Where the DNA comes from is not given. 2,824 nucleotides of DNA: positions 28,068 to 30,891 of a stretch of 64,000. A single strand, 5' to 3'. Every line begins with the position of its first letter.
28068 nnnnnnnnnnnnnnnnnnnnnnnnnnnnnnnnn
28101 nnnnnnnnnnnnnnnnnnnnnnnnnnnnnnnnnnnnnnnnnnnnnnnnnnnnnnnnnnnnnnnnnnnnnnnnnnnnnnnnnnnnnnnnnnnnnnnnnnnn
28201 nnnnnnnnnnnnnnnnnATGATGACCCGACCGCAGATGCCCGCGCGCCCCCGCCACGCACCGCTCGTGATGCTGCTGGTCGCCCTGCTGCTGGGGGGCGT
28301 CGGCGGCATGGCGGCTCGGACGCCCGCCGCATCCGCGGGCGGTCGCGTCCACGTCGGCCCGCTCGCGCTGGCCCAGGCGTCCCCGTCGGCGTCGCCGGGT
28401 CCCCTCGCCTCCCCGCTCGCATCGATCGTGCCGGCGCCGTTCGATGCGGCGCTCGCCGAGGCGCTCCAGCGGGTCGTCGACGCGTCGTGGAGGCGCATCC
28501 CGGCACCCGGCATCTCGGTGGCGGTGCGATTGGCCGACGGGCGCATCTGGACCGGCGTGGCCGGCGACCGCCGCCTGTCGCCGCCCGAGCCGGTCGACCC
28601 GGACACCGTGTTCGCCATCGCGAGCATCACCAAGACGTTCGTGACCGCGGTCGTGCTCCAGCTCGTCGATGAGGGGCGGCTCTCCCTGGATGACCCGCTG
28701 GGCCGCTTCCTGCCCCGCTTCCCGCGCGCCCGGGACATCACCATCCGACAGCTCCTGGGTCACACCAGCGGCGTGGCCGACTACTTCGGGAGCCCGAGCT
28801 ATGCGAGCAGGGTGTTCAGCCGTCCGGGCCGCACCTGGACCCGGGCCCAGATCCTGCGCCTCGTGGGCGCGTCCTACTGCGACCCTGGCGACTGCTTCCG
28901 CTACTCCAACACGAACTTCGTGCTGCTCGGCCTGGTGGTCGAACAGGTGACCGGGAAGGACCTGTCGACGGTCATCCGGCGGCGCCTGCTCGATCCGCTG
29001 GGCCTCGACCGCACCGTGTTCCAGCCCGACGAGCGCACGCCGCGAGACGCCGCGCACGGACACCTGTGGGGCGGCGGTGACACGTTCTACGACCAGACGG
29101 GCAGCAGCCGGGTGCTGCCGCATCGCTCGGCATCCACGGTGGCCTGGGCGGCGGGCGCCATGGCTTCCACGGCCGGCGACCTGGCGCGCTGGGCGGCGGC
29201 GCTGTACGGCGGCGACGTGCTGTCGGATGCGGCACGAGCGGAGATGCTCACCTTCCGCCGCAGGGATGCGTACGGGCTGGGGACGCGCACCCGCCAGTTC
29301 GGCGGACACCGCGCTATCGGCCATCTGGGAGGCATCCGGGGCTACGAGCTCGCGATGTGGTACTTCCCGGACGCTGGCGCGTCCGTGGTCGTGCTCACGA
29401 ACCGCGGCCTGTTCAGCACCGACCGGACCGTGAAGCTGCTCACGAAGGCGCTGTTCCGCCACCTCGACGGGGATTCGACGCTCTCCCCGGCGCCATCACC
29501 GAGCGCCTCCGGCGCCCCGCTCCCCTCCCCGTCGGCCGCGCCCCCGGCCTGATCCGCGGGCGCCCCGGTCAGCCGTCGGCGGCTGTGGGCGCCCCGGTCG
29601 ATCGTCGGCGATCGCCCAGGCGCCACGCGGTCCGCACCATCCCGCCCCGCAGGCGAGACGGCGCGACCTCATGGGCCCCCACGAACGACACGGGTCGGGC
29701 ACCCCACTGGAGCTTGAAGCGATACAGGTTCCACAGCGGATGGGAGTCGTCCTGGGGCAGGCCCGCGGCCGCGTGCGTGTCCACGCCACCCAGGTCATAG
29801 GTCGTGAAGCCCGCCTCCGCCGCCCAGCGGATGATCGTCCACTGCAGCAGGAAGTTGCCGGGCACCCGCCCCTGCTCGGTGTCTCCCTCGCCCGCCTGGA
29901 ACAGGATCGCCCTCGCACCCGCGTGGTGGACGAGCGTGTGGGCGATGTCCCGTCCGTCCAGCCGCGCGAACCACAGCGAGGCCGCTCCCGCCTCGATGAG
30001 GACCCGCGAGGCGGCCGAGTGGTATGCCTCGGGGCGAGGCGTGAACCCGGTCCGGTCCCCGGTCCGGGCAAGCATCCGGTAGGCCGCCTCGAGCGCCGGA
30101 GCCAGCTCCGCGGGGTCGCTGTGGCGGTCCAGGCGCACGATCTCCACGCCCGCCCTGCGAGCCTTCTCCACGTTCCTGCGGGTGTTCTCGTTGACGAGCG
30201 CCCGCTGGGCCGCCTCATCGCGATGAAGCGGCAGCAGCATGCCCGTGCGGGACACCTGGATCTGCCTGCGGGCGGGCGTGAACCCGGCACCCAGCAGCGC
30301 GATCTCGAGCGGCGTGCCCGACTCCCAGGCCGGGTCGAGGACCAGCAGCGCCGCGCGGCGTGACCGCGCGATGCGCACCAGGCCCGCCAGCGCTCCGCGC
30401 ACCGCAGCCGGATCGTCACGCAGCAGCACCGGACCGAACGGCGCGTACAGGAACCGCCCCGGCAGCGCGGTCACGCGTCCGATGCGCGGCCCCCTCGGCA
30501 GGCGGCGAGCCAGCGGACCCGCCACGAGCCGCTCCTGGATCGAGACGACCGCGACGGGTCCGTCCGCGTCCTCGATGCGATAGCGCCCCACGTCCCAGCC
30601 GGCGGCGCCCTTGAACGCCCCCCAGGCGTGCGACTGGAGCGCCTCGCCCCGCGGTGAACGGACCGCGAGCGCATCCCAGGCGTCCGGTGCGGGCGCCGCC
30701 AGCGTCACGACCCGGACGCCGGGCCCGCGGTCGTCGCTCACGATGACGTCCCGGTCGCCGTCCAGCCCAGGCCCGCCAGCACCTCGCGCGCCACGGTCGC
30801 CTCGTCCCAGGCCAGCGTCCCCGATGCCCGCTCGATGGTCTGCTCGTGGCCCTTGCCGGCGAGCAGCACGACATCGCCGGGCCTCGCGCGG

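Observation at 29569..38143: Translationally coupled operon xerC-murJ-(double Fem)-Fem-murE-Fem: a dedicated, expanded peptidoglycan cross-bridge pathway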

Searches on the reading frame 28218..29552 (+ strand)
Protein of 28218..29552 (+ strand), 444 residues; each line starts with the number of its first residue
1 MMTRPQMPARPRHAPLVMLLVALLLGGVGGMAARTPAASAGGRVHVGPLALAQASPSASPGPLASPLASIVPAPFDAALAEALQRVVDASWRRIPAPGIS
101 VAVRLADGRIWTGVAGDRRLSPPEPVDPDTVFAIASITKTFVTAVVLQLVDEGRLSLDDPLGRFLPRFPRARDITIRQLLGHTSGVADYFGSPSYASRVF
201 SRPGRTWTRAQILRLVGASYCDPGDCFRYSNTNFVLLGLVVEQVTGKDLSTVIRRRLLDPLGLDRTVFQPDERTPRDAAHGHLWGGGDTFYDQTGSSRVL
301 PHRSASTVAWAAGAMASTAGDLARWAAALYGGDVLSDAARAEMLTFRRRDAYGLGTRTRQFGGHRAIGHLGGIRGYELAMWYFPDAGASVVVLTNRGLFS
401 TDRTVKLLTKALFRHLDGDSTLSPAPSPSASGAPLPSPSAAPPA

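Call 5: search_protein_families(library=pfam, proteins=[window:28218-29552:+], max_evalue=0.01)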
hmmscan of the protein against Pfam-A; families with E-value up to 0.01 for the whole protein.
window:28218-29552:+ (444 aa): 2 families
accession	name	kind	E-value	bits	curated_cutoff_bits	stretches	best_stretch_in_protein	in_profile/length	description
PF00144.29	Beta-lactamase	-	4e-64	217.3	27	1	84-401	2-315/329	Beta-lactamase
PF13354.11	Beta-lactamase2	-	5.3e-09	36.2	22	1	127-161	16-50/214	Beta-lactamase enzyme family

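Call 6: search_protein_families(library=ncbifam, proteins=[window:28218-29552:+], max_evalue=0.01)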
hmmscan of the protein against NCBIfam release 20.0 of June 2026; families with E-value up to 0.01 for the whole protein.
window:28218-29552:+ (444 aa): 45 families (the best 25 are shown)
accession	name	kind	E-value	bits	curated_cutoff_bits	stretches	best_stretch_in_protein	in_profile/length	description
NF009622.0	PRK13128.1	equivalog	1.7e-25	89.5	443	2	81-278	7-201/518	D-aminopeptidase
NF052559.1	MthAcHydAcmB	equivalog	2.2e-25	89.3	550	2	169-282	116-227/391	methyl acetate hydrolase AcmB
NF007943.0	PRK10662.1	equivalog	4.3e-21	75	266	1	78-349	32-293/380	D-alanyl-D-alanine-carboxypeptidase/endopeptidase AmpH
NF002968.0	PRK03642.1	equivalog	7.1e-15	54.7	385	1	116-272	82-246/432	penicillin binding protein PBP4B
NF033085.1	bla_class_C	equivalog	5.7e-14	51.7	415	1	82-282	7-199/356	class C beta-lactamase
NF045671.1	blaPNC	exception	3.2e-13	49.3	750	1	72-339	38-285/401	PNC family class C beta-lactamase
NF038269.1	lipase_LipE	equivalog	1.6e-12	47.3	750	1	106-269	62-223/407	lipase LipE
NF000385.4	blaACT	exception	7.9e-12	44.9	810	1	69-342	17-270/380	ACT family cephalosporin-hydrolyzing class C beta-lactamase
NF041663.1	ampC_Sliq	exception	1.1e-10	41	860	1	68-269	14-205/378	cephalosporin-hydrolyzing class C beta-lactamase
NF041665.1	blaPSZ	exception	1.4e-10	40.8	850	1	91-348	39-275/379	PSZ family class C beta-lactamase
NF040478.1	blaLAQ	exception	3.3e-10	39.5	850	1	73-269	20-209/380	LAQ family class C beta-lactamase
NF012173.1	CMY2-MIR-ACT-EC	exception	6.3e-10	38.4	680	1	75-329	24-257/380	CMY2/MIR/ACT/EC family class C beta-lactamase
NF041666.1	ampC_Ecan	exception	6.6e-10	38.4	860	1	76-285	25-222/381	CMY2-MIR-ACT-EC family cephalosporin-hydrolyzing class C beta-lactamase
NF033700.1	blaCMA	exception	1.8e-09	37.2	887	1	82-280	25-214/375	CMA family class C beta-lactamase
NF050047.1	blaELC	exception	2.5e-09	36.5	840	1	32-281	30-274/434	ELC family class C beta-lactamase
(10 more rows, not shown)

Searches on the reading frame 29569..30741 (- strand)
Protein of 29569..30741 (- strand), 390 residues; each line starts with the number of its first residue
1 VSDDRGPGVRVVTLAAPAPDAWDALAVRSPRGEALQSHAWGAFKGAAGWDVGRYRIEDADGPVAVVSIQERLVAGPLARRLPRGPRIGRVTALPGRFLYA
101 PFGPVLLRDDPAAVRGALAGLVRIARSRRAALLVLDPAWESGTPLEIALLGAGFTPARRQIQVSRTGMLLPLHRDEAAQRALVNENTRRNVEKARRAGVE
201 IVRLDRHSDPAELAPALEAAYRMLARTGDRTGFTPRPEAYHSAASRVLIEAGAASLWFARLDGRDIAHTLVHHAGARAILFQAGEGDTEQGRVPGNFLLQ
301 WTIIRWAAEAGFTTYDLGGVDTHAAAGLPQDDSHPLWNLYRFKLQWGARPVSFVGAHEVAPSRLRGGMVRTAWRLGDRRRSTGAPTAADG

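Call 5: search_protein_families(library=pfam, proteins=[window:29569-30741:-], max_evalue=0.01)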
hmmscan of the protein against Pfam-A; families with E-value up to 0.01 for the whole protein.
window:29569-30741:- (390 aa): 4 families
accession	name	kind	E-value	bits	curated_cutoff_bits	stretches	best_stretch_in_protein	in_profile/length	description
PF13480.13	Acetyltransf_6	-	3e-17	63.5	22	1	186-322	2-139/143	Acetyltransferase (GNAT) domain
PF02388.22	FemAB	-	6.7e-13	48.7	24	1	292-365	333-397/406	FemAB family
PF16383.10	DUF4992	-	8.2e-05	22.8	29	1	8-74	41-103/183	Domain of unknown function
PF19419.5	DUF5983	-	0.00012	22.7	27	0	161-212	32-83/90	Family of unknown function (DUF5983) C-terminal domain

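Call 6: search_protein_families(library=ncbifam, proteins=[window:29569-30741:-], max_evalue=0.01)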
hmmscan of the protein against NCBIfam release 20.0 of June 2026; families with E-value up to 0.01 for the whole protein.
window:29569-30741:- (390 aa): 2 families
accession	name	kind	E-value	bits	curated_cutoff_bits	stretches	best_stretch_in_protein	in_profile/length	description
NF047883.1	UAcmpLyAlTFemX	equivalog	8e-12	45.1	500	1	95-324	69-299/337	UDP-N-acetylmuramoylpentapeptide-lysine N(6)-alanyltransferase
TIGR03019.1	pepcterm_femAB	equivalog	0.00049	19.3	260.35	1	164-352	117-280/330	FemAB family XrtA/PEP-CTERM system-associated protein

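Call 19: search_solved_structures(query=window:29569-30741:-, max_evalue=0.01, show_alignments=1)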
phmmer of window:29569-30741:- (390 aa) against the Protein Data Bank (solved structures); distinct sequences matched with E-value up to 0.01: 6.
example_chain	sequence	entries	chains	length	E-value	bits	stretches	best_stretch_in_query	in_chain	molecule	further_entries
6snr_A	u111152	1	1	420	8.1e-12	48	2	23-265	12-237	Lipid II:glycine glycyltransferase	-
1xf8_A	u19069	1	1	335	1e-05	27.9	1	94-324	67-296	FemX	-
3gkr_A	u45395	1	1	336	1.5e-05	27.4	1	94-324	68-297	FemX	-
1ne9_A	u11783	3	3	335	1.5e-05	27.3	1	94-324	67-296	FemX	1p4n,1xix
4ii9_A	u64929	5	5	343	1.6e-05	27.3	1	94-324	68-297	FemX | UDP-N-acetylmuramoylpentapeptide-lysine N(6)-alanyltransferase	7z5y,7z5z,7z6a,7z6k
1xe4_A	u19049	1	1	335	3.2e-05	26.3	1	95-324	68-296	FemX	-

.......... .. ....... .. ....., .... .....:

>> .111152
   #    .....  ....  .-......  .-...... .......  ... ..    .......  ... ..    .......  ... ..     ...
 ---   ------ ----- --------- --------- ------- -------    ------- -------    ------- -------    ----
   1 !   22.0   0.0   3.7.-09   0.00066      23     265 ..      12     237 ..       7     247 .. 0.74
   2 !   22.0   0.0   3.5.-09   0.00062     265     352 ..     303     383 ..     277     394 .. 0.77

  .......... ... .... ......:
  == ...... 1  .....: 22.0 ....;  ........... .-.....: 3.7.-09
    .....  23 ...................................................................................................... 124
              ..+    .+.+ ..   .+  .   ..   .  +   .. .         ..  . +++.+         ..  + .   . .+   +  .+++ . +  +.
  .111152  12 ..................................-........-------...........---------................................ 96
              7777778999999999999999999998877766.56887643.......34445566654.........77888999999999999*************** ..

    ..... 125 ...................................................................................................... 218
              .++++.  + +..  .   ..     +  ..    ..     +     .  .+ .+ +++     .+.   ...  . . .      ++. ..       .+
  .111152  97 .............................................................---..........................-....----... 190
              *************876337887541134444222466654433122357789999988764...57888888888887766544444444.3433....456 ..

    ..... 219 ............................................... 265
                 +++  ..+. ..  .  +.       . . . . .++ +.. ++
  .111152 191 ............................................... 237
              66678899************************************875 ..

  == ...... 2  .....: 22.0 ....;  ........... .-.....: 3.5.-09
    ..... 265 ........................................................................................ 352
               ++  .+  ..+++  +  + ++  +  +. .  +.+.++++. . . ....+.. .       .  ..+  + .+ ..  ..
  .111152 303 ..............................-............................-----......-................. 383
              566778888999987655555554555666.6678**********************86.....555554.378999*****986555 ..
